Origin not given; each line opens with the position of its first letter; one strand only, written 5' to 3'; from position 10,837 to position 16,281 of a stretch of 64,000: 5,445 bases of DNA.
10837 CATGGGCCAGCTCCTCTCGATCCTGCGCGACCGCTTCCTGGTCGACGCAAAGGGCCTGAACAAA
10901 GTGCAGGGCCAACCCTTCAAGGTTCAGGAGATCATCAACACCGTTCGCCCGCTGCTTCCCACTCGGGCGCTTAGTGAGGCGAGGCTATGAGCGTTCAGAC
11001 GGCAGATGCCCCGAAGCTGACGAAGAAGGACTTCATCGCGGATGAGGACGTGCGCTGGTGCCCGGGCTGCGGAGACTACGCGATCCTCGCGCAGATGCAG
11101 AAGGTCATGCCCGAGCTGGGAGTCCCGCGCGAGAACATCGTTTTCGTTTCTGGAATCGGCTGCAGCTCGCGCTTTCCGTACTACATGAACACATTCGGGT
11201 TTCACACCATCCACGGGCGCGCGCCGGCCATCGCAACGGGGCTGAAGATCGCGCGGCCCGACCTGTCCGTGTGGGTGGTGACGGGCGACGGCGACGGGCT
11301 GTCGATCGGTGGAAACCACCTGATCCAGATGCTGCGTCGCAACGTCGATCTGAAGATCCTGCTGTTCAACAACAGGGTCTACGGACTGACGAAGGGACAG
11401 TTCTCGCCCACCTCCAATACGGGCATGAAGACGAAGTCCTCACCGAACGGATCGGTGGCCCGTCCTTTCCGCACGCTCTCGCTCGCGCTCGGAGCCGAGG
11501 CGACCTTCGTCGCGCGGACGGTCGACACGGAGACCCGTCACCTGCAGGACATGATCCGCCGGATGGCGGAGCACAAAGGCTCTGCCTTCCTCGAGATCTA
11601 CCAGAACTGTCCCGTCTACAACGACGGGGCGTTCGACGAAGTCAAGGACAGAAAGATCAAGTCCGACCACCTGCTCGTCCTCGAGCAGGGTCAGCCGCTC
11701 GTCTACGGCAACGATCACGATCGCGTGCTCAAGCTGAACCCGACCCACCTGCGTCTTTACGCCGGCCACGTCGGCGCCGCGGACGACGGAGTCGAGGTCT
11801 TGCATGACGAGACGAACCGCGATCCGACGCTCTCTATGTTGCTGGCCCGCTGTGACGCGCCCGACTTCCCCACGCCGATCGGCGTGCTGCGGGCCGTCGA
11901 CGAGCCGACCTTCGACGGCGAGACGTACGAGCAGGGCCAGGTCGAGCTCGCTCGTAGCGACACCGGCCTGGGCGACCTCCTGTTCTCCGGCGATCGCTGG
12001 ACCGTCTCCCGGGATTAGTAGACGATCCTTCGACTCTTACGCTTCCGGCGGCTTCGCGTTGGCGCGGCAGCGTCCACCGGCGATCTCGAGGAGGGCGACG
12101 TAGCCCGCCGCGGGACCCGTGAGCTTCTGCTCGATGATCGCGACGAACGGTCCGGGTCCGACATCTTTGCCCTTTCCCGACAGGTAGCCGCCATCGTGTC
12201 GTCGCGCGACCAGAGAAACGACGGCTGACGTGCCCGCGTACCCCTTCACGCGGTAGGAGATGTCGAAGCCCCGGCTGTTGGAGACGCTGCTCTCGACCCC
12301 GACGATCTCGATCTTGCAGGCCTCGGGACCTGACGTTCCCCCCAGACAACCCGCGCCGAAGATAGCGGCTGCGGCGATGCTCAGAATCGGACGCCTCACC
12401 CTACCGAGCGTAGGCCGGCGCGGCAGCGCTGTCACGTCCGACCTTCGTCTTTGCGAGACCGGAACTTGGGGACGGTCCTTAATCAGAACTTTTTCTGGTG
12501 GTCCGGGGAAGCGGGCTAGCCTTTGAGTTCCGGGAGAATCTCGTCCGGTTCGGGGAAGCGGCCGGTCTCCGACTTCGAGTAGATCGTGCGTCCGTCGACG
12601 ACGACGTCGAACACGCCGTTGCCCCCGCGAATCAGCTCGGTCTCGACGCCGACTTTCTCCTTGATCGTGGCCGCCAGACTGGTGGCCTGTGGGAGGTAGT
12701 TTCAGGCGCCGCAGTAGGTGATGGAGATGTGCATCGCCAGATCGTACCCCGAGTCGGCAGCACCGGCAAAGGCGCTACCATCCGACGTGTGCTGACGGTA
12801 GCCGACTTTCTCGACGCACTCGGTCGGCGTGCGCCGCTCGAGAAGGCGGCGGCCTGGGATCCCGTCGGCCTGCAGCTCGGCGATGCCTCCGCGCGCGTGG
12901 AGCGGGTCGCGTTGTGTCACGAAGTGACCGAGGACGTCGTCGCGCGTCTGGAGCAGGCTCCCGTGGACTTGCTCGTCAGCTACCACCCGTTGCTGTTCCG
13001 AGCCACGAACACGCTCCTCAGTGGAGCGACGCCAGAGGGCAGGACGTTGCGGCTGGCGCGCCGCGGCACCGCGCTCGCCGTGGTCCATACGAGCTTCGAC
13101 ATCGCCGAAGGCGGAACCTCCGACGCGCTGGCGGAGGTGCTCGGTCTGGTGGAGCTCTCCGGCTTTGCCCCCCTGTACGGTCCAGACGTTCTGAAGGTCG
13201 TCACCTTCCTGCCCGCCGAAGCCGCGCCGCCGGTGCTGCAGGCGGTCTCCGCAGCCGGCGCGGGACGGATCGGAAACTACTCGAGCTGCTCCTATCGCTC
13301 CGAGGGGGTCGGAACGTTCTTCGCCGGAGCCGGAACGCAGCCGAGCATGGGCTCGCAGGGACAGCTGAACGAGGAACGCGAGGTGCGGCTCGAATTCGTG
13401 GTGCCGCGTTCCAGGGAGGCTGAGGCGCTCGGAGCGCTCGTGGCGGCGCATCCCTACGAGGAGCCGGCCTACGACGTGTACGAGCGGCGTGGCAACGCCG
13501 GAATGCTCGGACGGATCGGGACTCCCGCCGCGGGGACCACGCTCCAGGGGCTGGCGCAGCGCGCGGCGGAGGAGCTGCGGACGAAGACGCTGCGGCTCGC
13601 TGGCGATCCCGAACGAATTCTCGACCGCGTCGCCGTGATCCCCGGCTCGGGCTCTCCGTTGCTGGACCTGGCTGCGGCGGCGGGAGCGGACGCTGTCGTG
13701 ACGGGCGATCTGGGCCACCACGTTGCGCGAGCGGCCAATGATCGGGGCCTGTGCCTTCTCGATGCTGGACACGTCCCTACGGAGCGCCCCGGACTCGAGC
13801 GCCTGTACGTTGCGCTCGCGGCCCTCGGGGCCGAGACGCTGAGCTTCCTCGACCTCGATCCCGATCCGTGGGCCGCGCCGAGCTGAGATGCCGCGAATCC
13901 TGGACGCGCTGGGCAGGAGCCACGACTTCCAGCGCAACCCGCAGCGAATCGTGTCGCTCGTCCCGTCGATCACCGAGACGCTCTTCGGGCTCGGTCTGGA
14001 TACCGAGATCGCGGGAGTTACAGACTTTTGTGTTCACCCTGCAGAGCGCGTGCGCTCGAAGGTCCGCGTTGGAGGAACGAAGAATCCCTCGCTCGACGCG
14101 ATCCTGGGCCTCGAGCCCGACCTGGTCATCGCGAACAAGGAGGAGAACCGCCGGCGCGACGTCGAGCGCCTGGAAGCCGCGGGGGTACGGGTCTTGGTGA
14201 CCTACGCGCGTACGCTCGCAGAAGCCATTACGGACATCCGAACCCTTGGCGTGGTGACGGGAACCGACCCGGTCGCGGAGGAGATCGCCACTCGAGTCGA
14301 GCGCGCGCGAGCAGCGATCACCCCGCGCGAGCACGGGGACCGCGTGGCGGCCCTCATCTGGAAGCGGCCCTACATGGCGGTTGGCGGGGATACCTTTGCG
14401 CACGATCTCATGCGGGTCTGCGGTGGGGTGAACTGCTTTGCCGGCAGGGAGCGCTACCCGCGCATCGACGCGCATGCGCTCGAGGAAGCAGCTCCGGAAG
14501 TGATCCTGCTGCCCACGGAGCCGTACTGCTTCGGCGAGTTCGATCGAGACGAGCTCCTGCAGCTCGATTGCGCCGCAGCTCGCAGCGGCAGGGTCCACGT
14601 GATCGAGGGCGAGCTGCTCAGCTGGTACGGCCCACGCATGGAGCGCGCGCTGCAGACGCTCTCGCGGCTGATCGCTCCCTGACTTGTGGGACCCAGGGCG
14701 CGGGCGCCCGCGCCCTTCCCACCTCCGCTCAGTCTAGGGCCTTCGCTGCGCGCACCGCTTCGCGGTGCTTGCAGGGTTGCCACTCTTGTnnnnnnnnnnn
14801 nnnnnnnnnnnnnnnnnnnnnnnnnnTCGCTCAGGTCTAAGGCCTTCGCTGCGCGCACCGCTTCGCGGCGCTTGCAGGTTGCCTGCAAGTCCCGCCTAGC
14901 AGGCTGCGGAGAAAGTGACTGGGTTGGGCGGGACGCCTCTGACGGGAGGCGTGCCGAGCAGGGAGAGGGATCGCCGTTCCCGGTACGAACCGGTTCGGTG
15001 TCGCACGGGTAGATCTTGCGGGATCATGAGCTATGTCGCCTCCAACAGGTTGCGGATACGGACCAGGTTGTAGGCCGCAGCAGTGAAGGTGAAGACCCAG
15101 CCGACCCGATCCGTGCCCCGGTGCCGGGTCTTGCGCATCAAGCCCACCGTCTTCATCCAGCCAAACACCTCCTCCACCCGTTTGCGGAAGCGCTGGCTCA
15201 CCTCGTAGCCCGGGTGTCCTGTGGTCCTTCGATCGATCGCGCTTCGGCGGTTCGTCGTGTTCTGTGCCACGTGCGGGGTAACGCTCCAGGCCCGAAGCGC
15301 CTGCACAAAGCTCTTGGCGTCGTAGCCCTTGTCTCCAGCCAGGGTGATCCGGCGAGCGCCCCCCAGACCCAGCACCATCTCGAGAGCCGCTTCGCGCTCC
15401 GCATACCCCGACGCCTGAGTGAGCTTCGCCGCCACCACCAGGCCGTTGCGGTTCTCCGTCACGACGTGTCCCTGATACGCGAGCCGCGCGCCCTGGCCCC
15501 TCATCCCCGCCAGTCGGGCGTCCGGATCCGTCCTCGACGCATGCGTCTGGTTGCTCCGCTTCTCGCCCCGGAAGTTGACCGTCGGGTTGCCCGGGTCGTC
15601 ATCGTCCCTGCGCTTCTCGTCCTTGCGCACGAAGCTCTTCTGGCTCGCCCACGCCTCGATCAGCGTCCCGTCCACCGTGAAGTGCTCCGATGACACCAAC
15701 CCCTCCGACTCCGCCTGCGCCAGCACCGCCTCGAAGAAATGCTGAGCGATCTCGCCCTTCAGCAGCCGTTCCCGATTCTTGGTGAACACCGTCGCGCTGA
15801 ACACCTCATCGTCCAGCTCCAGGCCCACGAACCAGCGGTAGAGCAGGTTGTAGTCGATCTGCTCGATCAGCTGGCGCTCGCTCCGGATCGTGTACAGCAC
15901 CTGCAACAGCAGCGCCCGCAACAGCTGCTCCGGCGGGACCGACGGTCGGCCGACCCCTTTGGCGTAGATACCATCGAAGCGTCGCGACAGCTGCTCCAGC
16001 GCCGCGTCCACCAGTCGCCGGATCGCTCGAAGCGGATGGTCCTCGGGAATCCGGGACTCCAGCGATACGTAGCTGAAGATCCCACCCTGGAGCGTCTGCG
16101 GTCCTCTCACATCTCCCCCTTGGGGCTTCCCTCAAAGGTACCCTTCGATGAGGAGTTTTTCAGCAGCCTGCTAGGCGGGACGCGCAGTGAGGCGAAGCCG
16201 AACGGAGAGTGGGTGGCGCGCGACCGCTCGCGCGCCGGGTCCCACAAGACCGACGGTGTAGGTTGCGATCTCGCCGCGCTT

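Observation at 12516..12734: Hidden SelW/Rdx-type selenoprotein gene with UGA-encoded Sec in a CxxU motif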

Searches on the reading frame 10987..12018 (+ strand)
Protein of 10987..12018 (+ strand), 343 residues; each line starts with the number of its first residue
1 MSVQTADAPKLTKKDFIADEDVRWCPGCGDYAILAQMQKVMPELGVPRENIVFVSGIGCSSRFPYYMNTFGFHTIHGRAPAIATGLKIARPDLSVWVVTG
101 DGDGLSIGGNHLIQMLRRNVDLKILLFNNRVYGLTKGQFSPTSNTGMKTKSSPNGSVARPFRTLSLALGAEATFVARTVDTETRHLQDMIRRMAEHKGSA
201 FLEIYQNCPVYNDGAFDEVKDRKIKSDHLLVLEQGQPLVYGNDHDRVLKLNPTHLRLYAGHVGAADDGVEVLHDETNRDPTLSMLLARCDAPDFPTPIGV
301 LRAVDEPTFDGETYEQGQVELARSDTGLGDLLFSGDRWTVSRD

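Call 32: find_encoding_contigs(protein=window:10987-12018:+, flank=10000, max_places=4)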
Protein window:10987-12018:+ (343 aa): 3 contigs read that carry it; 2 places shown.
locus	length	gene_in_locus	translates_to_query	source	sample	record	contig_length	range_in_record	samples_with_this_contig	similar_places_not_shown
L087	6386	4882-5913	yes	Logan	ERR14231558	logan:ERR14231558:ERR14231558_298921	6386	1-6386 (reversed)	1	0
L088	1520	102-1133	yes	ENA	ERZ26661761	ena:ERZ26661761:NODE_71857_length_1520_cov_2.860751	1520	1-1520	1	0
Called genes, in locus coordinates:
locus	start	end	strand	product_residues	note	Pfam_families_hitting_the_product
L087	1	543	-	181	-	?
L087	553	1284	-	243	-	PF04452:Methyltrans_RNA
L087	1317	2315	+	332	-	PF08240:ADH_N, PF00107:ADH_zinc_N, PF13602:ADH_zinc_N_2 (faint)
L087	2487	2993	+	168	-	PF00571:CBS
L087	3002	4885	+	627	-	PF01558:POR, PF01855:POR_N, PF17147:PFOR_II (weak)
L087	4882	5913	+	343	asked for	PF02775:TPP_enzyme_C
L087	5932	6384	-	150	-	?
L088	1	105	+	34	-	?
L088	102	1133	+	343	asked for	PF02775:TPP_enzyme_C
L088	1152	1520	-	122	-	?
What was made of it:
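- The rest of the genome could not be examined (call 32).
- Tried and rejected: Reaching the window's own genome. find_encoding_contigs returned only short contigs from other samples (call 32).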

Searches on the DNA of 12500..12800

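Call 56: search_rna_families(source=window, start=12500, end=12800, threshold=evalue, max_evalue=10, show_alignments=2)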
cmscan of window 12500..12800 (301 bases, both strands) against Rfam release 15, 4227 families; matches with E-value up to 10: 1.
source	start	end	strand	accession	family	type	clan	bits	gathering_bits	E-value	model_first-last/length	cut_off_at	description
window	12549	12677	-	RF02041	HOTTIP_2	Gene; lncRNA;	-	11.9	80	0.042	267-374/374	no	HOXA transcript at the distal tip, conserved region 2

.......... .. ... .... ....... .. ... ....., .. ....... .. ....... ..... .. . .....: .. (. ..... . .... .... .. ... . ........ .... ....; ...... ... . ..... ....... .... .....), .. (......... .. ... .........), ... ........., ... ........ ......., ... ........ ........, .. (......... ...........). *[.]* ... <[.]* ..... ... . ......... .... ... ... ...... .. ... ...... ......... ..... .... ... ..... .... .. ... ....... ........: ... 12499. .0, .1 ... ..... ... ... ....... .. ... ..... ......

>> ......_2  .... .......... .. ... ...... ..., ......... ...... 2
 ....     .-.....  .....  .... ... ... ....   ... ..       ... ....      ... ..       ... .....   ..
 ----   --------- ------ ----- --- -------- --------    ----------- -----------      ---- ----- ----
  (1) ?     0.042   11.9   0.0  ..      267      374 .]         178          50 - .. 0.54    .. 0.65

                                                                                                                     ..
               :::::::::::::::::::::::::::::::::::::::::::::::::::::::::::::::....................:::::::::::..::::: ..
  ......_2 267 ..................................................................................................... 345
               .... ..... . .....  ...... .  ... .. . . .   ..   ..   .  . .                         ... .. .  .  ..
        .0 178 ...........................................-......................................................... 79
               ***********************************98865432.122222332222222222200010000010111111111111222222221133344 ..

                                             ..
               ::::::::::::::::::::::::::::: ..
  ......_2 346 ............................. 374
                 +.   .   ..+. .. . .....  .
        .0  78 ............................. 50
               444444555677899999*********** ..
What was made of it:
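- No Rfam family matches the hairpin (call 56).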

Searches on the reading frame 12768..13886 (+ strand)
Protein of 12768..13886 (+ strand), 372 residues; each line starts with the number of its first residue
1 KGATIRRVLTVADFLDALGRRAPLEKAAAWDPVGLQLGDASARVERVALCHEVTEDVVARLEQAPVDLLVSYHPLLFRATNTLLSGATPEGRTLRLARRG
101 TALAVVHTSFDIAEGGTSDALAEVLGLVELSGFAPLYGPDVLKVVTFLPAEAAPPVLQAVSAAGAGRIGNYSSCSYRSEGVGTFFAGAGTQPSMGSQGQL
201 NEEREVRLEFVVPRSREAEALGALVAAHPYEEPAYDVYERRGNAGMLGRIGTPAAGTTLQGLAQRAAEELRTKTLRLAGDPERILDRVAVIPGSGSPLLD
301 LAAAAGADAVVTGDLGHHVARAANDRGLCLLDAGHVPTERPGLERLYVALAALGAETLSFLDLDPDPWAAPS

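Call 46: search_protein_families(library=pfam, proteins=[window:12768-13886:+], max_evalue=0.001)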
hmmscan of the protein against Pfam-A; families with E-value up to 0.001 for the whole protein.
window:12768-13886:+ (372 aa): 1 family
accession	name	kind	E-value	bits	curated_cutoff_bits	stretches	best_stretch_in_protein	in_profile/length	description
PF01784.24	DUF34_NIF3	-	1.2e-54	186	23.4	1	10-352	2-237/256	Duf34/NIF3 (NGG1p interacting factor 3)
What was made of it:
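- No other gene overlaps 12516-12701, since NIF3 starts at 12789 (call 46).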

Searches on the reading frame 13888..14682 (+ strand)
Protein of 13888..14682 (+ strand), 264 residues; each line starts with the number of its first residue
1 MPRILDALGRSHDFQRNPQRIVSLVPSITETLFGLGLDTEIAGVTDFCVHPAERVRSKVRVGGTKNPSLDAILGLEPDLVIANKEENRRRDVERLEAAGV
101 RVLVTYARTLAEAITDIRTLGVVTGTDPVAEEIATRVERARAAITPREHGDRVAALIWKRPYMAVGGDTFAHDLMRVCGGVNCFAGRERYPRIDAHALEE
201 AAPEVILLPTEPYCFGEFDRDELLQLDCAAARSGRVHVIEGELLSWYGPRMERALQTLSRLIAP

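Call 46: search_protein_families(library=pfam, proteins=[window:13888-14682:+], max_evalue=0.001)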
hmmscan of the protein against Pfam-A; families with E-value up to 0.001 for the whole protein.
window:13888-14682:+ (264 aa): 1 family
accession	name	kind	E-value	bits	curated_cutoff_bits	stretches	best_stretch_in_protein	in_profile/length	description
PF01497.23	Peripla_BP_2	-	1.5e-21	77.3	27.5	1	21-211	1-200/235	Periplasmic binding protein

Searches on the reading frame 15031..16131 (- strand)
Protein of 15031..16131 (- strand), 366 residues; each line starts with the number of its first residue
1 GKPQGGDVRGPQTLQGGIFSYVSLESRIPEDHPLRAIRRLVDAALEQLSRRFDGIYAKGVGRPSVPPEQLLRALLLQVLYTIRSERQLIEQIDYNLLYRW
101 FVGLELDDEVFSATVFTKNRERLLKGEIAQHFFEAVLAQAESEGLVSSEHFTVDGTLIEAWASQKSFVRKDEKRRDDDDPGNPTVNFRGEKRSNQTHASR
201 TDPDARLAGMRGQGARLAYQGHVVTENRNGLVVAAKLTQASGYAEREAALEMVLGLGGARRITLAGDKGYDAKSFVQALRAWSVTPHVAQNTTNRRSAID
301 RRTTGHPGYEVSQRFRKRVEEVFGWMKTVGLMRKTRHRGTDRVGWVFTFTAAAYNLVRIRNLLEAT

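Call 46: search_protein_families(library=pfam, proteins=[window:15031-16131:-], max_evalue=0.001)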
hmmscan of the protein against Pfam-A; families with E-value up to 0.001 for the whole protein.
window:15031-16131:- (366 aa): 4 families
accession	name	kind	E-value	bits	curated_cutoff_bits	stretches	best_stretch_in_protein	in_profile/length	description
PF05598.16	DUF772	-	1.7e-25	89.3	23.1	1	61-135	1-73/74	Transposase domain (DUF772)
PF01609.27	DDE_Tnp_1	-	1.7e-10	41.4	23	1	209-356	26-200/200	Transposase DDE domain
PF13751.12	DDE_Tnp_1_6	-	1e-07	32.7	25.1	1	295-359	60-124/125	Transposase DDE domain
PF13612.12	DDE_Tnp_1_3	-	0.00031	21.2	27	1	212-339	39-154/155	Transposase DDE domain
